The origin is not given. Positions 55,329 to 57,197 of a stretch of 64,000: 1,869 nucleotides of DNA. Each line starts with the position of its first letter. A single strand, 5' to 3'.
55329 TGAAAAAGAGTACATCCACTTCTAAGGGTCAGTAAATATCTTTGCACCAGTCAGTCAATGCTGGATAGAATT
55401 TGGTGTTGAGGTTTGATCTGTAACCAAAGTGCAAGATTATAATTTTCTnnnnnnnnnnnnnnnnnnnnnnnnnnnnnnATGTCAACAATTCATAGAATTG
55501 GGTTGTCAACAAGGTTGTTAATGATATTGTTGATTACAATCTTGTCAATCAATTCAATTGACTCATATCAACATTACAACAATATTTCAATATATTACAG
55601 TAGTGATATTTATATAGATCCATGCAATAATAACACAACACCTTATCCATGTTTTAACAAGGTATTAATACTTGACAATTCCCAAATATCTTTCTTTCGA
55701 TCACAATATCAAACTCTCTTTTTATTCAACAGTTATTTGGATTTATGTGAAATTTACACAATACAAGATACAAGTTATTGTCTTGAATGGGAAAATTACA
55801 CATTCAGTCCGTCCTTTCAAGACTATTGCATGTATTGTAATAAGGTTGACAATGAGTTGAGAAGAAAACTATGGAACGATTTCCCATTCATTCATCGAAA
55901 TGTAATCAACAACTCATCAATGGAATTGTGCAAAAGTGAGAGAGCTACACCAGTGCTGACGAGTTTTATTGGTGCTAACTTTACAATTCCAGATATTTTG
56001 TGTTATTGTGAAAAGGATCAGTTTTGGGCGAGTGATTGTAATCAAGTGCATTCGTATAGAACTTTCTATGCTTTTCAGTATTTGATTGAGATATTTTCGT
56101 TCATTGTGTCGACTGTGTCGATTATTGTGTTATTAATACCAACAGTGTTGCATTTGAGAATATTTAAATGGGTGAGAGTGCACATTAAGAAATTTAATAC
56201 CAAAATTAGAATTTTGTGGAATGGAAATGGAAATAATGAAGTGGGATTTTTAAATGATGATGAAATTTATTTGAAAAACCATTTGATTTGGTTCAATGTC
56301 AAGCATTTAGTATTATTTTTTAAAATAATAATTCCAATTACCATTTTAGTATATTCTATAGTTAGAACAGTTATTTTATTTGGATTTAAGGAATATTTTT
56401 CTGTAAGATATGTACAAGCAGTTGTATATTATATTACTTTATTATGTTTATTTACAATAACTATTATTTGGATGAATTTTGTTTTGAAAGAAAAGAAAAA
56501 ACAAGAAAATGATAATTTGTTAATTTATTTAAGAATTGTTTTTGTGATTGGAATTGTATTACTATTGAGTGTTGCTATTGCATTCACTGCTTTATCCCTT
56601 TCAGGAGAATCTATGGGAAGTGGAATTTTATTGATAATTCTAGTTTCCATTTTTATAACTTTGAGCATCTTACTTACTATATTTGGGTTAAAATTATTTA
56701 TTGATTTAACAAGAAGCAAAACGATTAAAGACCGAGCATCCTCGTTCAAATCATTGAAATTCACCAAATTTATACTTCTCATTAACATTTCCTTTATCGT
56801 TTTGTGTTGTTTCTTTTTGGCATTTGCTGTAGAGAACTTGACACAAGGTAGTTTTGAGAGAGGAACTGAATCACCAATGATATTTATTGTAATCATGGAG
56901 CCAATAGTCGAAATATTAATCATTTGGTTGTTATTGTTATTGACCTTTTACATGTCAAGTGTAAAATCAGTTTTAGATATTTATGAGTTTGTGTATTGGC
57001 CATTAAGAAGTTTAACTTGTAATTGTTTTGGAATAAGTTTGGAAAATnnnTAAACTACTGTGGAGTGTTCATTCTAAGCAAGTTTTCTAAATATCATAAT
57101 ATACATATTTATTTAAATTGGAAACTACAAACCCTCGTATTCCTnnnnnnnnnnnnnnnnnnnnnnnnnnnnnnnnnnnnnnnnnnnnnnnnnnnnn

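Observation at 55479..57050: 7TM receptor-like gene with Cys-rich ectodomain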

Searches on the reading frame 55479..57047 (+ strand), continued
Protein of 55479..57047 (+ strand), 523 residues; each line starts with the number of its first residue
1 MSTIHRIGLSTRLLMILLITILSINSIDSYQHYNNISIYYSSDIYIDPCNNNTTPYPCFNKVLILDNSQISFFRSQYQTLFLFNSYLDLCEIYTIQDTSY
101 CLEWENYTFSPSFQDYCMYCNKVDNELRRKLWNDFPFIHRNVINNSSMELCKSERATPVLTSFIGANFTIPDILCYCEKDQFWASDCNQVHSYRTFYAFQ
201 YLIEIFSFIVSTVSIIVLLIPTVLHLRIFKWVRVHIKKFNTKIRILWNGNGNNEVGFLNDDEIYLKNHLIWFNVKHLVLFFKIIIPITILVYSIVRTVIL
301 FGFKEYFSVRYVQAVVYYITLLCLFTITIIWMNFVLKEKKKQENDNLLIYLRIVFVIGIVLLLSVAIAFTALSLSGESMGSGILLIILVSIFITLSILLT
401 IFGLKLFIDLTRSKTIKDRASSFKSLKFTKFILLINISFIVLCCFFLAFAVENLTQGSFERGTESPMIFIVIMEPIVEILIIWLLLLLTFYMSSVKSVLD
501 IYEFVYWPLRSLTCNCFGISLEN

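Call 57: find_encoding_contigs(protein=P0006, flank=8000, max_places=3)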
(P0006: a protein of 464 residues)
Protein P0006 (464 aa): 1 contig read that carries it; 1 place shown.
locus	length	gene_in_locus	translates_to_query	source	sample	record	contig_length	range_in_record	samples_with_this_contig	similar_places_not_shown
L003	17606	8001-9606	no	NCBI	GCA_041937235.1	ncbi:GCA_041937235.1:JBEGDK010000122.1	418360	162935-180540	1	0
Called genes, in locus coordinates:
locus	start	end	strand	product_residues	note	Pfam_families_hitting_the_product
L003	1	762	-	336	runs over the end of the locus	-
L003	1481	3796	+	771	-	PF04065:Not3, PF04153:NOT2_3_5_C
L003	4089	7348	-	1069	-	PF12348:CLASP_N (faint), PF03810:IBN_N (weak), PF13646:HEAT_2 (faint), PF23227:HEAT_MROH2B_C (faint), PF24492:HEAT_ECM29 (faint), PF24714:TOR1L1_N (faint), PF25780:TPR_IPO5, PF25574:TPR_IMB1, +18 more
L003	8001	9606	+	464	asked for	-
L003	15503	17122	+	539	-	PF13418:Beta-prop_TYW4 (faint), PF13854:Kelch_HCF (faint), PF07646:Kelch_2 (faint), PF24681:Kelch_KLHDC2_KLHL20_DRC7, PF24981:Beta-prop_ATRN-LZTR1, PF13415:Beta-prop_FBX42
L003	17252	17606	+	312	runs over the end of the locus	-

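Call 61: find_encoding_contigs(protein=P0003, flank=2000, max_places=3)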
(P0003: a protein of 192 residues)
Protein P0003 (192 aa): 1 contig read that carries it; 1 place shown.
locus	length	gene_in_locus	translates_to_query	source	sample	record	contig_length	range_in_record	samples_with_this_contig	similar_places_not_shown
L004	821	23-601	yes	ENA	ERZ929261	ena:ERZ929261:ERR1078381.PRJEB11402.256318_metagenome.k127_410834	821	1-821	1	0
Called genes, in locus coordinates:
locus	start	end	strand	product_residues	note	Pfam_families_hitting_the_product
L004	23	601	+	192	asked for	-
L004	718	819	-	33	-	?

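Call 65: list_cluster_members(proteins=[window:55479-57047:+, P0001, P0008])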
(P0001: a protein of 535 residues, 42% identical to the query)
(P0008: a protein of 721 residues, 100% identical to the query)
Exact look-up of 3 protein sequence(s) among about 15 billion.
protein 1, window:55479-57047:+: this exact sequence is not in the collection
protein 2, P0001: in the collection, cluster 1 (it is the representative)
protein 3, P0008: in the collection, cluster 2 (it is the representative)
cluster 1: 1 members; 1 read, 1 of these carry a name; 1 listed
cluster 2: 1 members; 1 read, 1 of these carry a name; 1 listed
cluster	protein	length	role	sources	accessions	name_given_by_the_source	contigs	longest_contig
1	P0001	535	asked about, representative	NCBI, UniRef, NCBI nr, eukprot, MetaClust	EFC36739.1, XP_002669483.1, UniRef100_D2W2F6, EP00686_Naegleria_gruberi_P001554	predicted protein [Naegleria gruberi] | Predicted protein n=1 Tax=Naegleria gruberi TaxID=5762 RepID=D2W2F6_NAEGR | uncharacterized protein NAEGRDRAFT_75571 [Naegleria gruberi]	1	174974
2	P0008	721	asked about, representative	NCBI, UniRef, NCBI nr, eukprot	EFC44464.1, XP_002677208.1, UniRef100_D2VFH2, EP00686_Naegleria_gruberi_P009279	predicted protein [Naegleria gruberi] | Predicted protein n=1 Tax=Naegleria gruberi TaxID=5762 RepID=D2VFH2_NAEGR | uncharacterized protein NAEGRDRAFT_67626 [Naegleria gruberi]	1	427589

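Call 75: find_related_loci(query=A1, collection=metagenome_contigs, flank=5000)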
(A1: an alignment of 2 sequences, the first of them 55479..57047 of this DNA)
Query A1 (523 aa) in metagenome_contigs; peptide patterns used: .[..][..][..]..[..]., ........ (x = any residue, [..] = any of these).
114 stretches matched a pattern, but none encodes a relative of the query by tblastn (E <= 1e-3).

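Call 80: fold_search(model_id=the predicted structure, library=viral)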
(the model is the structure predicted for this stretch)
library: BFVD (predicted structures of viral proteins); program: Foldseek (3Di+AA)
matches with E <= 10: 63; with E <= 0.001: 0
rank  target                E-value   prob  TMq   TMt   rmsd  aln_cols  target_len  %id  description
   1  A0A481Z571            2.7e-02  0.99  0.37  0.41  14.4       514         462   12  Uncharacterized protein [Pithovirus LCPAC102]
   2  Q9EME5                5.9e-02  0.97  0.29  0.35   8.7       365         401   10  AMV261 [Amsacta moorei entomopoxvirus]
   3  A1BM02                5.9e-02  0.97  0.26  0.30  12.8       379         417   12  Ov5 [Ovine gammaherpesvirus 2]
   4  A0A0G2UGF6            7.1e-02  0.98  0.29  0.42  13.7       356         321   10  Membrane protein US27A [Mandrillus leucophaeus cytomegalovirus]
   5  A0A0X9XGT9            8.6e-02  0.97  0.27  0.39  12.1       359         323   11  Membrane protein BILF1 [Vespertilionid gammaherpesvirus 1]
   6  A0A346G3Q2            9.0e-02  0.98  0.30  0.42  10.5       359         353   14  (no name in the UniProt tables at hand)
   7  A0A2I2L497            1.6e-01  0.98  0.34  0.40  11.3       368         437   13  Transmembrane domain-containing protein [Orpheovirus IHUMI-LCC2]
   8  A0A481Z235            1.7e-01  0.92  0.25  0.38  10.5       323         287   13  Uncharacterized protein [Pithovirus LCPAC101]
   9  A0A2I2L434            2.0e-01  0.98  0.35  0.53   6.0       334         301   16  Transmembrane domain-containing protein [Orpheovirus IHUMI-LCC2]
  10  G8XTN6                2.8e-01  0.33  0.26  0.28  22.6       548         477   12  Envelope protein US28 [Simian cytomegalovirus (strain Colburn)]
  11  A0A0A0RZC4            3.4e-01  0.60  0.24  0.34  12.9       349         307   12  BILF1 [Ateles paniscus lymphocryptovirus 1]
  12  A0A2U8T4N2            4.1e-01  0.28  0.17  0.22  31.2       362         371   11  Uncharacterized protein [White spot syndrome virus]
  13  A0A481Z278            6.4e-01  0.72  0.21  0.41  16.4       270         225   13  Uncharacterized protein [Pithovirus LCPAC101]
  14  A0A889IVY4            6.7e-01  0.33  0.20  0.27  16.5       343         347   10  Uncharacterized protein [Otarine gammaherpesvirus 4]
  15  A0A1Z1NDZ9            8.4e-01  0.28  0.21  0.30  15.6       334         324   12  Membrane protein BILF1 [Common bottlenose dolphin gammaherpesvirus 1 strain Sarasota]
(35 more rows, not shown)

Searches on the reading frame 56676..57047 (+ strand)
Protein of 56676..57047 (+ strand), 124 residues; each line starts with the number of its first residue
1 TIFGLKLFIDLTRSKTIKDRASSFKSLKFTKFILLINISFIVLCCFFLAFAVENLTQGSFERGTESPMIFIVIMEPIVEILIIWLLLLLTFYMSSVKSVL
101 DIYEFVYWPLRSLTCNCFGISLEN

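Call 78: find_related_loci(query=A4, collection=metagenome_contigs, flank=5000)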
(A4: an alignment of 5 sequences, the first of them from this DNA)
Query A4 (124 aa) in metagenome_contigs; peptide patterns used: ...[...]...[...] (x = any residue, [..] = any of these).
33 stretches matched a pattern, but none encodes a relative of the query by tblastn (E <= 1e-3).
